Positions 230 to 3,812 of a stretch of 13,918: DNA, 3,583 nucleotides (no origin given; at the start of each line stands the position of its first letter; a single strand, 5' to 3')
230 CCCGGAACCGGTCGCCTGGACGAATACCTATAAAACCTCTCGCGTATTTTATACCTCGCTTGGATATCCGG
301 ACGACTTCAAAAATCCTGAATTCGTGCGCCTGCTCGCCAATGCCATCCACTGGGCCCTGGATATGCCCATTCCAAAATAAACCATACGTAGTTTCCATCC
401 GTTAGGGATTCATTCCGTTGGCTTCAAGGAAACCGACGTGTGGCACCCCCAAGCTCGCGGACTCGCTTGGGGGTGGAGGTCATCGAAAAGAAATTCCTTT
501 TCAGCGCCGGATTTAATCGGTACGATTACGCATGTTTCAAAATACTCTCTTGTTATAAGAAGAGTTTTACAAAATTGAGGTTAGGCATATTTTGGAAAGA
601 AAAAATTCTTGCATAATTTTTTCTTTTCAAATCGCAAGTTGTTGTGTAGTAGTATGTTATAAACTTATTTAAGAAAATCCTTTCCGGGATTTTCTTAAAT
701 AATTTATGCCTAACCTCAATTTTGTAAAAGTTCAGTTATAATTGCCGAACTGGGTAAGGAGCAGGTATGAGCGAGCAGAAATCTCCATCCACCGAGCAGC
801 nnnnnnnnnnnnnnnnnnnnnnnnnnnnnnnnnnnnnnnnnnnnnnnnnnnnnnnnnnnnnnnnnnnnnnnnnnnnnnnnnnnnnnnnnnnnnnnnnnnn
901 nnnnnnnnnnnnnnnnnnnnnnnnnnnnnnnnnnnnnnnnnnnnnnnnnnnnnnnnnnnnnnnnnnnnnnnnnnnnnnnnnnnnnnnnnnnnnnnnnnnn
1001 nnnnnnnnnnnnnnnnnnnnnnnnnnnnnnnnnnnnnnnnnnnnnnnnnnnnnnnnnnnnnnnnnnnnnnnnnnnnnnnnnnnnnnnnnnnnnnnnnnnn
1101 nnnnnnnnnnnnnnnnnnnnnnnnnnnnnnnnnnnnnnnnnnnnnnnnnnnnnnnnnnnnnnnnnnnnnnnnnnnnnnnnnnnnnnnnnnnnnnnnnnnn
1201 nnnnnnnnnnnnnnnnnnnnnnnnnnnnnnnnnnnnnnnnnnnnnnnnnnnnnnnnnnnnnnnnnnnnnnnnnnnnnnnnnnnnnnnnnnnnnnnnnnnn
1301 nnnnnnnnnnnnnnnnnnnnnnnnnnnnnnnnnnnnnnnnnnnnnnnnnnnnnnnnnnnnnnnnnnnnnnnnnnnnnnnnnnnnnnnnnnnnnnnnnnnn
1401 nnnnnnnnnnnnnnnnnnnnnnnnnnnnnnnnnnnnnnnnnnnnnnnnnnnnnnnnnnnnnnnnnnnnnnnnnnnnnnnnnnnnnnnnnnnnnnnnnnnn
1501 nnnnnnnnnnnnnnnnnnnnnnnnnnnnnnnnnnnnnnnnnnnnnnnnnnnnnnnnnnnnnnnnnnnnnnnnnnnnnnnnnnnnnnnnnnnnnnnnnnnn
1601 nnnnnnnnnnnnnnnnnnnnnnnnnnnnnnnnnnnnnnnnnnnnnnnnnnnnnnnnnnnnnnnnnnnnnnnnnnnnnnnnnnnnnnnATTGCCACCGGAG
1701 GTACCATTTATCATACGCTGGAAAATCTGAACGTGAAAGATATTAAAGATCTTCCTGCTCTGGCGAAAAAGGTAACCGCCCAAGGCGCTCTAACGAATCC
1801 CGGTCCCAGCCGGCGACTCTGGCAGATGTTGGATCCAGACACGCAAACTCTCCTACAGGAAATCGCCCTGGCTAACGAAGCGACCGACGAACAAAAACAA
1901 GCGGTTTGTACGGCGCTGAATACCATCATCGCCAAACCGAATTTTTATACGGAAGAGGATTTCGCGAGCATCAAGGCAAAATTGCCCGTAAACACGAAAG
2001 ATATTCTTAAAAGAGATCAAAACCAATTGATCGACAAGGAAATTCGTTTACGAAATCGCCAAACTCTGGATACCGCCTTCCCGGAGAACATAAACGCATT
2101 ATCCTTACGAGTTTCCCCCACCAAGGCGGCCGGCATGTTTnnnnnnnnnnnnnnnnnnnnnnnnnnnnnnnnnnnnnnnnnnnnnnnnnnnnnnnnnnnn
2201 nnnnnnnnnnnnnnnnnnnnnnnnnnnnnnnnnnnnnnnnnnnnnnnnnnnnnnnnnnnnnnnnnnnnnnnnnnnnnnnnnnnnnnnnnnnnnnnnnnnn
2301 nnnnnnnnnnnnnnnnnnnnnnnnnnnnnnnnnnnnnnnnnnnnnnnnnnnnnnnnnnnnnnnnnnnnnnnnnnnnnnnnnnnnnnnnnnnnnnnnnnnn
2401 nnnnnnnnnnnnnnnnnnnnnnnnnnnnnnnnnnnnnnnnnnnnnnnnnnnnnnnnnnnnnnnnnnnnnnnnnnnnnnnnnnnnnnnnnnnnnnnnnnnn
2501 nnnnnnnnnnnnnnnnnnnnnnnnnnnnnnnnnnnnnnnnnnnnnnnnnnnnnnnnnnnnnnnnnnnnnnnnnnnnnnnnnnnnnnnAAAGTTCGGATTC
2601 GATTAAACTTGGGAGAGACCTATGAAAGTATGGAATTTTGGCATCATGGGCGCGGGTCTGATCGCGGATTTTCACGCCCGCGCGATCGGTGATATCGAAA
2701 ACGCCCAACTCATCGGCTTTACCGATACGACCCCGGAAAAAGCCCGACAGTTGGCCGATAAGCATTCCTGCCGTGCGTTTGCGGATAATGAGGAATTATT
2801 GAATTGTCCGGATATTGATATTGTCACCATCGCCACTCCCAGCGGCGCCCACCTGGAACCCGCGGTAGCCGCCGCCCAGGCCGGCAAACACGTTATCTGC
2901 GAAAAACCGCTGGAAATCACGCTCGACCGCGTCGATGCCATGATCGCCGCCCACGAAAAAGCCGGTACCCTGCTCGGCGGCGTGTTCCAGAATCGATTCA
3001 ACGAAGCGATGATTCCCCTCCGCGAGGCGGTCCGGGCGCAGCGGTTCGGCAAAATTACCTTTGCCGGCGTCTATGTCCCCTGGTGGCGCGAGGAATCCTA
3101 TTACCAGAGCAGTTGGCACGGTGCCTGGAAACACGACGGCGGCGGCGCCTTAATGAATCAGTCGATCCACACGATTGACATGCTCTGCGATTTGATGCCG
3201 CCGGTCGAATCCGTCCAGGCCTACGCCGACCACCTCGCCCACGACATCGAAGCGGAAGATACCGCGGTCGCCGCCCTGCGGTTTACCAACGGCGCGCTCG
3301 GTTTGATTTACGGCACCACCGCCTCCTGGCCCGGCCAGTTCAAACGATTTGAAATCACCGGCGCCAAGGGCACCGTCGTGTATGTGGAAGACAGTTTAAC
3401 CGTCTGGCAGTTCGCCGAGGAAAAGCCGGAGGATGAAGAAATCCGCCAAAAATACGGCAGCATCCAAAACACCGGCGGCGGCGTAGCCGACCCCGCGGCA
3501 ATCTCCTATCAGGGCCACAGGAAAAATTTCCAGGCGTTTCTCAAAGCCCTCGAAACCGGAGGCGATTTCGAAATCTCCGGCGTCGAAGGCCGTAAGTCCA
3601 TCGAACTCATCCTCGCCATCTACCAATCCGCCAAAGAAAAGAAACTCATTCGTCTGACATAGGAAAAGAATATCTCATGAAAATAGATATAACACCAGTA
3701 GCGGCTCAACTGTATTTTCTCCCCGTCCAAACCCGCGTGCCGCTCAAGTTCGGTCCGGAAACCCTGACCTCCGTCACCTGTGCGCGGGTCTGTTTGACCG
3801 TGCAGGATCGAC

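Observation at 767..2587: Nramp-fold transporter with the whole canonical metal site substituted and a large inserted domain, leading a sugar-oxidation operon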

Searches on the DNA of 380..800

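Call 70: search_rna_families(source=window, start=380, end=800, threshold=evalue, max_evalue=10)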
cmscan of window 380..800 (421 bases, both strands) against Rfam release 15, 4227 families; matches with E-value up to 10: 22.
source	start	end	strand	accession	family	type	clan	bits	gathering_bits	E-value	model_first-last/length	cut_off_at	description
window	564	729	-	RF04174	MIR4208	Gene; miRNA;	-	21.5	140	0.64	1-191/191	no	MIR4208 microRNA precursor family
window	593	629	+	RF03623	mir-1252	Gene; miRNA;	-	21.2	70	0.42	1-65/65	no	mir-1252 microRNA precursor family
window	595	698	+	RF02379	csRNA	Gene; sRNA;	-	21.2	57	1.9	1-93/93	no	Cia-dependent small RNA csRNA1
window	658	706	+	RF00697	mir-186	Gene; miRNA;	-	20.7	70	0.18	1-82/82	no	mir-186 microRNA precursor family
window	662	705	+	RF04258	mir-994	Gene; miRNA;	-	20.4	93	0.16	1-81/81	no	mir-994 microRNA precursor family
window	591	631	+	RF03912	mir-4659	Gene; miRNA;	-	20.1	92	0.18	18-56/73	no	mir-4659 microRNA precursor family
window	657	709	+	RF04228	MIR6140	Gene; miRNA;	-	19.9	140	0.32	1-165/165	no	MIR6140 microRNA precursor family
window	659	707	-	RF04112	MIR5512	Gene; miRNA;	-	19.2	139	0.57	1-132/132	no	MIR5512 microRNA precursor family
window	662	751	+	RF00020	U5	Gene; snRNA; splicing;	-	18.9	40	2.5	1-117/117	no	U5 spliceosomal RNA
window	657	709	-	RF04228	MIR6140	Gene; miRNA;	-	17.4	140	1.3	1-165/165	no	MIR6140 microRNA precursor family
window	494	597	-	RF01609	ceN103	Gene; snRNA; snoRNA; CD-box;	-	17.2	55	6.9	1-109/109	no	Caenorhabditis snoRNA ceN103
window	561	734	+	RF04205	MIR2606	Gene; miRNA;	-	16.8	139.7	9.2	1-165/165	no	MIR2606 microRNA precursor family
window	659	707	+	RF04112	MIR5512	Gene; miRNA;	-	16.5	139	2.9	1-132/132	no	MIR5512 microRNA precursor family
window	670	714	-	RF02495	ohsC_RNA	Gene; antitoxin;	-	16.5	50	7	1-77/77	no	Oppression of Hydrophobic ORF by sRNA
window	636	706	-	RF01465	rli31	Gene; sRNA;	-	16.4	80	8.2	1-115/115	no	Listeria sRNA rli31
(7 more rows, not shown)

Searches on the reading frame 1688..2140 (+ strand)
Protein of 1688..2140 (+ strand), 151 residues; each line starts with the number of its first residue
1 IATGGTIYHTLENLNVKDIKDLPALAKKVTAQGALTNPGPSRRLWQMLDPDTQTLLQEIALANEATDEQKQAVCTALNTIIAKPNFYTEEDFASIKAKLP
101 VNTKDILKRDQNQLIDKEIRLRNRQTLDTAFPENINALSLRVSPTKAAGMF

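Call 80: predict_structure(alignment_id=A4)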
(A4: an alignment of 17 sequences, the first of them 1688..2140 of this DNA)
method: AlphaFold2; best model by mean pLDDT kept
length: 151 residues; sequences in the alignment: 17
mean_pLDDT: 85.2   pTM: 0.79
mean pLDDT of the five models: 85.2, 85.2, 84.7, 84.4, 83.7
residues with pLDDT >= 90: 100; 70-90: 27; 50-70: 5; < 50: 19
segments of 3 or more residues with pLDDT < 50: 1-9, 142-151
pLDDT, mean of each block of 10 residues (from residue 1): 39 87 95 88 96 97 96 96 93 93 89 89 94 86 45 39
secondary structure, 60 per line:
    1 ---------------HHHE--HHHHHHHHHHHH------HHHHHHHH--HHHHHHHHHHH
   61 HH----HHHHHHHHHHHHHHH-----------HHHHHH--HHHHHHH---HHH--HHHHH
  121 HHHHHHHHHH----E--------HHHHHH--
elements in order: H22-33 H40-47 H50-62 H67-81 H93-98 H101-107 H116-130 H144-149

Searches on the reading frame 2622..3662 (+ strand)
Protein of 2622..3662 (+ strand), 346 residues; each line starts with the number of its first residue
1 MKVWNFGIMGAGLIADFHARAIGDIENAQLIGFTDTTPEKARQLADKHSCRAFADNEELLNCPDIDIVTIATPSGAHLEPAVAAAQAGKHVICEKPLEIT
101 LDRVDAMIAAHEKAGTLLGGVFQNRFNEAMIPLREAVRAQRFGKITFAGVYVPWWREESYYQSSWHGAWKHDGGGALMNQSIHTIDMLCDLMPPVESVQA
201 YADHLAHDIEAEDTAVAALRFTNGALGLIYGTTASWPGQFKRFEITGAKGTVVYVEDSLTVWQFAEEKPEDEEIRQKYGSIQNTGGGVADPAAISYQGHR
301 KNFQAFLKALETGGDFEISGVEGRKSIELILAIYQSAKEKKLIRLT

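Call 3: search_protein_families(library=pfam, proteins=[window:2622-3662:+], max_evalue=0.01)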
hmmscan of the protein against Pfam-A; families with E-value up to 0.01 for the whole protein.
window:2622-3662:+ (346 aa): 5 families
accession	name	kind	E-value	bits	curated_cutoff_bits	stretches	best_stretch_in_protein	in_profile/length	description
PF22725.1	GFO_IDH_MocA_C3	-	1.3e-27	96.7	27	1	133-252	4-123/124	GFO/IDH/MocA C-terminal domain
PF01408.29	GFO_IDH_MocA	-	7.4e-27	94.9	24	1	5-117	2-115/120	Oxidoreductase family, NAD-binding Rossmann fold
PF02894.22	GFO_IDH_MocA_C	-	5.4e-25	88.9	22.9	1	134-343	1-216/218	Oxidoreductase family, C-terminal alpha/beta domain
PF03807.23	F420_oxidored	-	0.0083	17.1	21.6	0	7-91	3-88/94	NADP oxidoreductase coenzyme F420-dependent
PF03447.22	NAD_binding_3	-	0.0096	17.1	24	0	10-114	1-109/116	Homoserine dehydrogenase, NAD binding domain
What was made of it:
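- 2622..3662 (+): Gfo/Idh/MocA oxidoreductase, 346 aa, with no signal peptide. Its closest solved relatives are entries 3q2k and 3q2i. Pfam (call 3).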

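Call 4: search_protein_families(library=ncbifam, proteins=[window:2622-3662:+], max_evalue=0.01)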
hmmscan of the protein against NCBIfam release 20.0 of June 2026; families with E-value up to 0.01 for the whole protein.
window:2622-3662:+ (346 aa): 10 families
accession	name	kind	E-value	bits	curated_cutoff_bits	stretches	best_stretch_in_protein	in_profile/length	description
TIGR04380.1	myo_inos_iolG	equivalog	5.9e-42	143.7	355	1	5-343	3-329/330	inositol 2-dehydrogenase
NF040723.1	UDP-GlcNAcDh_Arch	equivalog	1.9e-30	106.5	450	1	6-263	3-248/302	UDP-N-acetylglucosamine 3-dehydrogenase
NF052479.1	LevoglcsnDh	equivalog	3.3e-29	101.7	650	2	2-203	2-213/386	levoglucosan dehydrogenase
NF008607.0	PRK11579.1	subfamily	1.9e-21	76.4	330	1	6-344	7-344/346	oxidoreductase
NF052679.1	InsChiInosDhIolG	equivalog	3.1e-15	56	540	1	5-144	4-147/343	bifunctional inositol 2-dehydrogenase/D-chiro-inositol 1-dehydrogenase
NF041392.1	XylDh_Gfo6_Halo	equivalog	2.7e-14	52.7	350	1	21-343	35-348/350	D-xylose 1-dehydrogenase Gfo6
NF007574.0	PRK10206.1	equivalog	4.1e-13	49.1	352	1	49-253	49-246/345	oxidoreductase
NF058563.1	BT_2159_fam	equivalog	1.3e-07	31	650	1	6-117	3-115/350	disaccharide 3-dehydrogenase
NF058561.1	BT_2158_fam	equivalog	6.8e-07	28.2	750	1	19-120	48-154/487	glycoside 3-dehydrogenase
NF009830.0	PRK13304.1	equivalog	4.5e-05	23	267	1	6-92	4-89/265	aspartate dehydrogenase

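Call 75: search_solved_structures(query=window:2622-3662:+, max_evalue=1e-10)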
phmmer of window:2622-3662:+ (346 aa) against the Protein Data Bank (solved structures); distinct sequences matched with E-value up to 1e-10: 53.
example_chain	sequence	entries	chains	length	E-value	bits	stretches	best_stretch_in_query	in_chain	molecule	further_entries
3q2k_A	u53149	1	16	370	3.9e-55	190.6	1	5-340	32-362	oxidoreductase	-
3q2i_A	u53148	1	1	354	1.2e-50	175.9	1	5-344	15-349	dehydrogenase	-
3ezy_A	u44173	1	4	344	9.1e-30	107.2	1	6-345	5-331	Dehydrogenase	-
6a3f_A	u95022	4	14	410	1.2e-24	90.4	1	35-200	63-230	Putative dehydrogenase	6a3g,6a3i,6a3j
4hkt_A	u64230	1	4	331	1.5e-22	83.4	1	5-343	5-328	Inositol 2-dehydrogenase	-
2glx_A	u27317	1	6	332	1.1e-21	80.6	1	6-253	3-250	1,5-anhydro-D-fructose reductase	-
5ya8_A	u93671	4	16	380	1.7e-21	80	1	9-276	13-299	Scyllo-inositol dehydrogenase with L-glucose dehydrogenase activity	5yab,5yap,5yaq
3gdo_A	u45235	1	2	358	3e-21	79.2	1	6-345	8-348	Uncharacterized oxidoreductase yvaA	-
6ktj_A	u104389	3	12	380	3e-21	79.2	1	9-276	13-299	Scyllo-inositol dehydrogenase with L-glucose dehydrogenase activity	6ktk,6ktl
3gfg_A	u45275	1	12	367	3.2e-21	79.1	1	6-345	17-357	Uncharacterized oxidoreductase yvaA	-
3db2_A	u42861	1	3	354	1.6e-20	76.8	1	9-344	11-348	putative NADPH-dependent oxidoreductase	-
6o15_A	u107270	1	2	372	1.7e-20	76.7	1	5-253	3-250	Uncharacterized oxidoreductase YjhC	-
8tdi_L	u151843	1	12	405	2.3e-20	76.3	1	32-264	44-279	P2B11 Glucuronide-3-dehydrogenase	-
7xr9_A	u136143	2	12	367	2.4e-20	76.2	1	5-189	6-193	DgpA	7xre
3e18_A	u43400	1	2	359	1.8e-19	73.3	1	2-253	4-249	oxidoreductase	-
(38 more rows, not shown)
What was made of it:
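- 2622..3662 (+): PDB 3q2k E 3.9e-55 and 3q2i E 1.2e-50 (call 75).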
